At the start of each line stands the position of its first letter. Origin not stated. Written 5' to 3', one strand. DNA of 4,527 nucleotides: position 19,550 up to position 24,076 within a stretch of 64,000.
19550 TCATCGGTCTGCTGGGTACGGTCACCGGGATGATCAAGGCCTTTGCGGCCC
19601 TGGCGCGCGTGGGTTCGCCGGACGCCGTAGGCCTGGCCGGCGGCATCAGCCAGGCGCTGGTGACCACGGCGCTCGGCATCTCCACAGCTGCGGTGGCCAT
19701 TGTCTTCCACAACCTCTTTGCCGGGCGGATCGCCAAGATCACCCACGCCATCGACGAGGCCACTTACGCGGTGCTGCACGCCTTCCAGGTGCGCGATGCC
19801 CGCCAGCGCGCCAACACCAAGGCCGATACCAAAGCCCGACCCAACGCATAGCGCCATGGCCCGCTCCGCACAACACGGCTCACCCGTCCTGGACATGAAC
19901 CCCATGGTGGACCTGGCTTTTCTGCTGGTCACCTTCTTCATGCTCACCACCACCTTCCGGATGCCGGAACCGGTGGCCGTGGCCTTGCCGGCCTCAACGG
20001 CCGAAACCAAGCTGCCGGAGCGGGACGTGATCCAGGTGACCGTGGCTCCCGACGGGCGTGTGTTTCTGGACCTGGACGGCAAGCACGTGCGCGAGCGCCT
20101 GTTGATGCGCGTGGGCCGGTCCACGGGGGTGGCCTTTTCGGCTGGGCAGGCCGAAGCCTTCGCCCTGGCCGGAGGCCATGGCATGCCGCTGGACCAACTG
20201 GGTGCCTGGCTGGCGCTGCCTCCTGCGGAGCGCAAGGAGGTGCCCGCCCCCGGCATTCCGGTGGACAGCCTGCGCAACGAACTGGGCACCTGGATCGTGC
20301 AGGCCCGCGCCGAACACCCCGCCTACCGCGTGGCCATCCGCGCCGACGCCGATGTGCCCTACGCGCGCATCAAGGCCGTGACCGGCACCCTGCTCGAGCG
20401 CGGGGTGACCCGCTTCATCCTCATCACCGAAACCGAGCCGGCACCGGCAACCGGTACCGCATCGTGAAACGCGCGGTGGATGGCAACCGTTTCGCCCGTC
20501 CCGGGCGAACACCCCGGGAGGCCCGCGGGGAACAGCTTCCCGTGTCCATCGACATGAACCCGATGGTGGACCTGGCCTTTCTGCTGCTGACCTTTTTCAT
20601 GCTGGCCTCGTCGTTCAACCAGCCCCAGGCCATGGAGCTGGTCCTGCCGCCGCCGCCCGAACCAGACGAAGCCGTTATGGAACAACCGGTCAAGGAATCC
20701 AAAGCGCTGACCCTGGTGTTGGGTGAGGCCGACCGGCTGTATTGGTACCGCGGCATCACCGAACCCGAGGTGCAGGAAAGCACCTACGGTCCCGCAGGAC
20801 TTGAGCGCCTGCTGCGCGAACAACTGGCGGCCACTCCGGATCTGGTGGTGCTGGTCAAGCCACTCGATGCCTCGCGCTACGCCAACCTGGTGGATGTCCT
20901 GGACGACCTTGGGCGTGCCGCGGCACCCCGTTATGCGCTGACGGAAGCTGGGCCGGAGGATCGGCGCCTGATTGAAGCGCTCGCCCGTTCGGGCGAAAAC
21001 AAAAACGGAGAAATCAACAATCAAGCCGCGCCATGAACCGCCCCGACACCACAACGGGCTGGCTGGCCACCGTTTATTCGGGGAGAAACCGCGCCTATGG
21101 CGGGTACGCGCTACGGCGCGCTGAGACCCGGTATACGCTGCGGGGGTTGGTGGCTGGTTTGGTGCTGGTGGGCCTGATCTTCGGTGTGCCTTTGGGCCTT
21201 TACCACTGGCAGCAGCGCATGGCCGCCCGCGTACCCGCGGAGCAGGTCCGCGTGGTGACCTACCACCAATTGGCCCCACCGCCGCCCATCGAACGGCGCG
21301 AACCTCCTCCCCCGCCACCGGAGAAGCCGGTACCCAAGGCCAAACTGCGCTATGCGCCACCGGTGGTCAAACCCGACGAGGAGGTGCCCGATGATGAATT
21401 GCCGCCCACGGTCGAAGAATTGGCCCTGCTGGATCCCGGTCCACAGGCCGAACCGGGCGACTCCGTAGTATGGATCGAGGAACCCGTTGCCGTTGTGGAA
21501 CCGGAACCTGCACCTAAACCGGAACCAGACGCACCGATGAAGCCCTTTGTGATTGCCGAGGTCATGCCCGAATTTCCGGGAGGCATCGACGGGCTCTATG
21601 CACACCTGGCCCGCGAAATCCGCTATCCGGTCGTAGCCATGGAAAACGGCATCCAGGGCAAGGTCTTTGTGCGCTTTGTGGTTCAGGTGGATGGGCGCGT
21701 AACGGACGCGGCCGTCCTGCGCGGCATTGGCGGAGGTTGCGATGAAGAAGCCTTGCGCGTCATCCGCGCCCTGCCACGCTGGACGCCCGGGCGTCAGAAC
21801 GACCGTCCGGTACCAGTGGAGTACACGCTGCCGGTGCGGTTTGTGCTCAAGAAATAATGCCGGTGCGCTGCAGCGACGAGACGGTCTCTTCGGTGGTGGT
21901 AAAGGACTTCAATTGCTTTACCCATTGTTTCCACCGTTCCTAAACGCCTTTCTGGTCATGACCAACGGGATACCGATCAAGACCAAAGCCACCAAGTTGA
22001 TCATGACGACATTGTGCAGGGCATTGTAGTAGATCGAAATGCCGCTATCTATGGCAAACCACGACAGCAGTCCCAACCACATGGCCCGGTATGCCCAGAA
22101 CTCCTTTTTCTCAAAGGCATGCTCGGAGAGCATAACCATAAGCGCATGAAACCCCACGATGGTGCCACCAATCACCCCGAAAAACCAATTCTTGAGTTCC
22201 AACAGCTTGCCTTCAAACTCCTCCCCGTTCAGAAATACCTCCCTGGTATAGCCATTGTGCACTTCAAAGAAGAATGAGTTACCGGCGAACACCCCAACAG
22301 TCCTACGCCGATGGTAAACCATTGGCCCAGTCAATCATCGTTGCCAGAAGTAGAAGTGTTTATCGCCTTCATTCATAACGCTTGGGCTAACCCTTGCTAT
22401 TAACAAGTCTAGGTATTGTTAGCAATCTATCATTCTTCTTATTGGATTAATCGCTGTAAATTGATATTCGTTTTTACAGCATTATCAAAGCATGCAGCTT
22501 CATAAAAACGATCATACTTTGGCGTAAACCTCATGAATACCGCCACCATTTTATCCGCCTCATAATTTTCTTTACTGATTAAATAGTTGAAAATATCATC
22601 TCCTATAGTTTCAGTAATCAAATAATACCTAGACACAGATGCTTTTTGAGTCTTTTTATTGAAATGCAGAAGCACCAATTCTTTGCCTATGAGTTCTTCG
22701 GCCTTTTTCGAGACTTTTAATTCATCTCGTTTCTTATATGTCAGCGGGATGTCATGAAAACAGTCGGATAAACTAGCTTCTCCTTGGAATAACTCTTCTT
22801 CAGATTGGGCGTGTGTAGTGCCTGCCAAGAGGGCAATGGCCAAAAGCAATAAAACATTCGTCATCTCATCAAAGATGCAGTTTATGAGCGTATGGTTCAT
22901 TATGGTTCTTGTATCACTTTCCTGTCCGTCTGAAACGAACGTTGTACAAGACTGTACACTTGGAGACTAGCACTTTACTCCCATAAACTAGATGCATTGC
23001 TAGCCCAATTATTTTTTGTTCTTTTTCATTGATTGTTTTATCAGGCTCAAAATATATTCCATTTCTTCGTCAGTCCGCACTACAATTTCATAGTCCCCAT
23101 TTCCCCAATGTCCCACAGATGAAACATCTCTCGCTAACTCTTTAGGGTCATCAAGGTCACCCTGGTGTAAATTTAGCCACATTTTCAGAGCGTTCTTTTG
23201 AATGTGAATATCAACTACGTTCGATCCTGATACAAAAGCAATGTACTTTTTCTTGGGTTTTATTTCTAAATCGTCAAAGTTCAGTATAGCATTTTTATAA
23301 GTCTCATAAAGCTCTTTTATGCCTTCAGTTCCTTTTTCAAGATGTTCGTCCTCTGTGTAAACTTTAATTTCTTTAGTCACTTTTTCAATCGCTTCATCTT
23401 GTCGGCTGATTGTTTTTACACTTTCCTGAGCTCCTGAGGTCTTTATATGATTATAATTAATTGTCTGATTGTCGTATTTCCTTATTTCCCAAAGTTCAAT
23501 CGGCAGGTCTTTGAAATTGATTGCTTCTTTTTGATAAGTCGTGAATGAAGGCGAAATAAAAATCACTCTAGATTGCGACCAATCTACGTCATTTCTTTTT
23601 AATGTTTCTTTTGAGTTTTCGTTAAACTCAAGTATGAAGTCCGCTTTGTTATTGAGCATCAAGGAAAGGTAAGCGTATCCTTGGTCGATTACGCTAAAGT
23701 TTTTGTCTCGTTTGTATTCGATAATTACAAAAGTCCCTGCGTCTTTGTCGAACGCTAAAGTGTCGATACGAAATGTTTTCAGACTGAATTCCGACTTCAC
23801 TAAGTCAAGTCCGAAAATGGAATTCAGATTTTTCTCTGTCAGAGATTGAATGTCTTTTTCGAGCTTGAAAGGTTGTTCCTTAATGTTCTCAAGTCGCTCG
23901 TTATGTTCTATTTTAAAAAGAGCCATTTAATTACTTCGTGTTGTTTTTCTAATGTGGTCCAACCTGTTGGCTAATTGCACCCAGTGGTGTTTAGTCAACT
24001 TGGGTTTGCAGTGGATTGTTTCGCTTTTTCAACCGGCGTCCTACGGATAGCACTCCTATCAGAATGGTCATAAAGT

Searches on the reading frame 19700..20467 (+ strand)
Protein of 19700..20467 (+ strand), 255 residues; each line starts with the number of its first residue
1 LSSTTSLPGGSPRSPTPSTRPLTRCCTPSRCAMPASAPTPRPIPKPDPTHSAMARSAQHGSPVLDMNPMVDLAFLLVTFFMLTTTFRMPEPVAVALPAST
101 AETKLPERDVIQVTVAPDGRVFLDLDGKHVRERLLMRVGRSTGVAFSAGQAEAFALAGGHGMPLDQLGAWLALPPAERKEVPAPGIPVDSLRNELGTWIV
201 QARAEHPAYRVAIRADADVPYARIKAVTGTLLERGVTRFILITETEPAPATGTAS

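Call 59: search_protein_families(library=pfam, proteins=[window:19700-20467:+], max_evalue=0.001)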
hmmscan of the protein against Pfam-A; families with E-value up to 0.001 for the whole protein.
window:19700-20467:+ (255 aa): 1 family
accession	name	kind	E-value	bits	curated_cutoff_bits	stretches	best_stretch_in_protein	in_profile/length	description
PF02472.21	ExbD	-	3.8e-22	79.1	25.4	2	62-124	6-68/128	Biopolymer transport protein ExbD/TolR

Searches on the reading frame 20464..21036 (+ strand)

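Call 59: search_protein_families(library=pfam, proteins=[window:20464-21036:+], max_evalue=0.001)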
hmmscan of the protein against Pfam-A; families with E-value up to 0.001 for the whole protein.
window:20464-21036:+ (190 aa): 1 family
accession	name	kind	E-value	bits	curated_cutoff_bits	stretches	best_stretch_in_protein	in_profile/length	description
PF02472.21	ExbD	-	2.4e-20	73.3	25.4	1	26-160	5-124/128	Biopolymer transport protein ExbD/TolR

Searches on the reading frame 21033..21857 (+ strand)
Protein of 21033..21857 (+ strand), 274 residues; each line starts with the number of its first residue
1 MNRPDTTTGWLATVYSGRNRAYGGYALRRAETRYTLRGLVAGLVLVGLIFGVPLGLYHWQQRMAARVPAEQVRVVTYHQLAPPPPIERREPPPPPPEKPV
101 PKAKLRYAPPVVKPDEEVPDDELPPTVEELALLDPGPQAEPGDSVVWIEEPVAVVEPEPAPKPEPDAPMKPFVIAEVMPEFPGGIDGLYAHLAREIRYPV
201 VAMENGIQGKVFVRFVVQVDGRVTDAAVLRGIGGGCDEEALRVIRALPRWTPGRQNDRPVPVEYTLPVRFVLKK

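Call 59: search_protein_families(library=pfam, proteins=[window:21033-21857:+], max_evalue=0.001)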
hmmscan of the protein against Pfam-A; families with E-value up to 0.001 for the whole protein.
window:21033-21857:+ (274 aa): 1 family
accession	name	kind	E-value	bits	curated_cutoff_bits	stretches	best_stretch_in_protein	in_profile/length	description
PF03544.19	TonB_C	-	1.8e-20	73.6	24.6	1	195-272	2-79/79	Gram-negative bacterial TonB protein C-terminal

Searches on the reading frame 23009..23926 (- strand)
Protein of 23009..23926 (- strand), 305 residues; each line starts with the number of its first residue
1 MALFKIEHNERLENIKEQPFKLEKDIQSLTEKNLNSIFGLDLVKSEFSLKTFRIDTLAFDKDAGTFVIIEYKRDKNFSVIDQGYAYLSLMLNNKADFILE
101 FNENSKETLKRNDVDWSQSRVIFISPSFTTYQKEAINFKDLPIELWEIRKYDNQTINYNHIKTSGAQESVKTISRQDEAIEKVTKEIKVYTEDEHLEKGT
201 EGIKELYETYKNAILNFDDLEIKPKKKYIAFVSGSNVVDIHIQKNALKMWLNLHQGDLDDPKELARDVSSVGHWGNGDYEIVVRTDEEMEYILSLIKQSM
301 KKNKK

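Call 59: search_protein_families(library=pfam, proteins=[window:23009-23926:-], max_evalue=0.001)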
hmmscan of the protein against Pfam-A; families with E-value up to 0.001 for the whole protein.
window:23009-23926:- (305 aa): 1 family
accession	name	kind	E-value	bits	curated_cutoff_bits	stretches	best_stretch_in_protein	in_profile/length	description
PF18899.5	DUF5655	-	1.3e-12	48.1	24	1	193-301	2-107/109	Domain of unknown function (DUF5655)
